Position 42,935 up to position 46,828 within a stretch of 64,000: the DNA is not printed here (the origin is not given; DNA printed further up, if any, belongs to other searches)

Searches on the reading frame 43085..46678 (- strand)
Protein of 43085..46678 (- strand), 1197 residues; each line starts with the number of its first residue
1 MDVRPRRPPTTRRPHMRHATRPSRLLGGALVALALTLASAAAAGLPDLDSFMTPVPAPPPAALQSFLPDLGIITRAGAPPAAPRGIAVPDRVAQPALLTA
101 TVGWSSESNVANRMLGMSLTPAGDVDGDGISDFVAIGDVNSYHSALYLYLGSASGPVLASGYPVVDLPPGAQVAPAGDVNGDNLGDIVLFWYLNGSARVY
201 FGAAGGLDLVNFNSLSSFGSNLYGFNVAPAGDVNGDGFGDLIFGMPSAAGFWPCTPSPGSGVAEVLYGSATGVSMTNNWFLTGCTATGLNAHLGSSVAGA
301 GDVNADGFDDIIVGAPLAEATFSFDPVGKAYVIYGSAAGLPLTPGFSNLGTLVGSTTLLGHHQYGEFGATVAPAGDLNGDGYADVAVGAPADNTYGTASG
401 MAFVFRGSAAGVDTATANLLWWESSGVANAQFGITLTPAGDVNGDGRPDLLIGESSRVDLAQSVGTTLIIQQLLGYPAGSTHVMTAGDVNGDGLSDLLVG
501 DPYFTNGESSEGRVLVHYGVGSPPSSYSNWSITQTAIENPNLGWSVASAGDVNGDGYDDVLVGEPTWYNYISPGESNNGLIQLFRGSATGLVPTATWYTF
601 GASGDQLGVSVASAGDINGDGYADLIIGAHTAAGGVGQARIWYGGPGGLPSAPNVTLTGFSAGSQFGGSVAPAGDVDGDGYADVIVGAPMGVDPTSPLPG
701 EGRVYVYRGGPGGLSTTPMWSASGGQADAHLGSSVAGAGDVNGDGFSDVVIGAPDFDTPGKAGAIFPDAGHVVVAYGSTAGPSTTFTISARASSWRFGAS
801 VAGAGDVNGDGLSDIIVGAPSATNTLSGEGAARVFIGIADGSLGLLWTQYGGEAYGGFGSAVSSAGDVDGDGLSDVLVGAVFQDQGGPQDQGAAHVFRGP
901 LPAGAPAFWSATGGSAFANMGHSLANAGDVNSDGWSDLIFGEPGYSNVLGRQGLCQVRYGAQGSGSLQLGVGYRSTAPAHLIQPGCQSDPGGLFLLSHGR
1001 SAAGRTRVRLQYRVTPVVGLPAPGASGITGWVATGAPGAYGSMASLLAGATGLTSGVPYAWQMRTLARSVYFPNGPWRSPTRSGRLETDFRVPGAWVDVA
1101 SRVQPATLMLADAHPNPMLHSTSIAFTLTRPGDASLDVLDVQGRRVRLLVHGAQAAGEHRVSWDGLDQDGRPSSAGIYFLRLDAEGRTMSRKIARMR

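Call 99: search_protein_families(library=pfam, max_evalue=0.00001, proteins=[window:43085-46678:-])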
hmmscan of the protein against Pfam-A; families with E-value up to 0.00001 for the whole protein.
window:43085-46678:- (1197 aa): 3 families
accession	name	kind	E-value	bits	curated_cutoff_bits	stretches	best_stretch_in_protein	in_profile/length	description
PF01839.29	FG-GAP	-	2e-87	286.5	22.1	9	666-707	1-37/37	FG-GAP repeat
PF13517.12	FG-GAP_3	-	1.4e-44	150.9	26.9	4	441-499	1-61/61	FG-GAP-like repeat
PF13860.13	FlgD_ig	-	9.2e-11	42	27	1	1122-1184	12-75/79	FlgD Ig-like domain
